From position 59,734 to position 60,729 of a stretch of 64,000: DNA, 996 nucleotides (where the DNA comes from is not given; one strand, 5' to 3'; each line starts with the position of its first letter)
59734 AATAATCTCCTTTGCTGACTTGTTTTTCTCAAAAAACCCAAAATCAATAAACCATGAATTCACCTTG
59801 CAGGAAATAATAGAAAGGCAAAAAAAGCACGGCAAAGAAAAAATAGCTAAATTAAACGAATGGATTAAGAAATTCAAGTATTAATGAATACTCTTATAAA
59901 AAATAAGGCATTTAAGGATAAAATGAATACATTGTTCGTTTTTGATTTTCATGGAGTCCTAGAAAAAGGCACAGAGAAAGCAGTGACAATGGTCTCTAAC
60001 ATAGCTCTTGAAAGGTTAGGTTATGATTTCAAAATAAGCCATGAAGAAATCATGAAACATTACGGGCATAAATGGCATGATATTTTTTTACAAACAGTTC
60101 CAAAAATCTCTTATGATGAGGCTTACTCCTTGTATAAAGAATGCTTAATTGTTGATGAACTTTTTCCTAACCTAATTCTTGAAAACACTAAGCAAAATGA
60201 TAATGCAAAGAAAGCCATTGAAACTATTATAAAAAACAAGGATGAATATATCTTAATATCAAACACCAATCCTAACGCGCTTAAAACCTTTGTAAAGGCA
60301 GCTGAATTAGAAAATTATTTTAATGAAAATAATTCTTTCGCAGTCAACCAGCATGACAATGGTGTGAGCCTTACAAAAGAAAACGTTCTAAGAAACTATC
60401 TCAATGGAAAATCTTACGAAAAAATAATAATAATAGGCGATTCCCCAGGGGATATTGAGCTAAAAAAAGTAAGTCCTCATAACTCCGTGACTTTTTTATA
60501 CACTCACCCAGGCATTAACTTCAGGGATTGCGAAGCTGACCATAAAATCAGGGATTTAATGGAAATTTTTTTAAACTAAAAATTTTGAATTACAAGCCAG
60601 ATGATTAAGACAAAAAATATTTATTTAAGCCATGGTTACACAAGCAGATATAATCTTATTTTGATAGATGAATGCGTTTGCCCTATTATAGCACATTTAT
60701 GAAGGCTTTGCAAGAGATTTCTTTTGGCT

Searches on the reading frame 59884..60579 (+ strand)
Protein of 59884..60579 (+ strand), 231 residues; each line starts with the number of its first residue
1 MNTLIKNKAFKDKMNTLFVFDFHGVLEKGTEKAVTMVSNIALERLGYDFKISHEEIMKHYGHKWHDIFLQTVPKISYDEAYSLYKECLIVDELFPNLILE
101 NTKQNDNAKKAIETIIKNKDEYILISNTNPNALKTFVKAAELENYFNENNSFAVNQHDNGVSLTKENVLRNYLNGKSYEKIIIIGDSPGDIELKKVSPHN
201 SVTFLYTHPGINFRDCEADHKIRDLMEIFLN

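Call 34: search_protein_families(library=pfam, proteins=[window:59884-60579:+], max_evalue=0.001)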
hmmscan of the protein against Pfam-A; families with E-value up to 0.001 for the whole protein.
window:59884-60579:+ (231 aa): 2 families
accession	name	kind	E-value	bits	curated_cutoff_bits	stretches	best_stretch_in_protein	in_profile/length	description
PF13419.12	HAD_2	-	3.2e-07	31.1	23.8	1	19-192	2-166/178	Haloacid dehalogenase-like hydrolase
PF00702.32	Hydrolase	-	5.9e-07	30.5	26.4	1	17-192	3-185/191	haloacid dehalogenase-like hydrolase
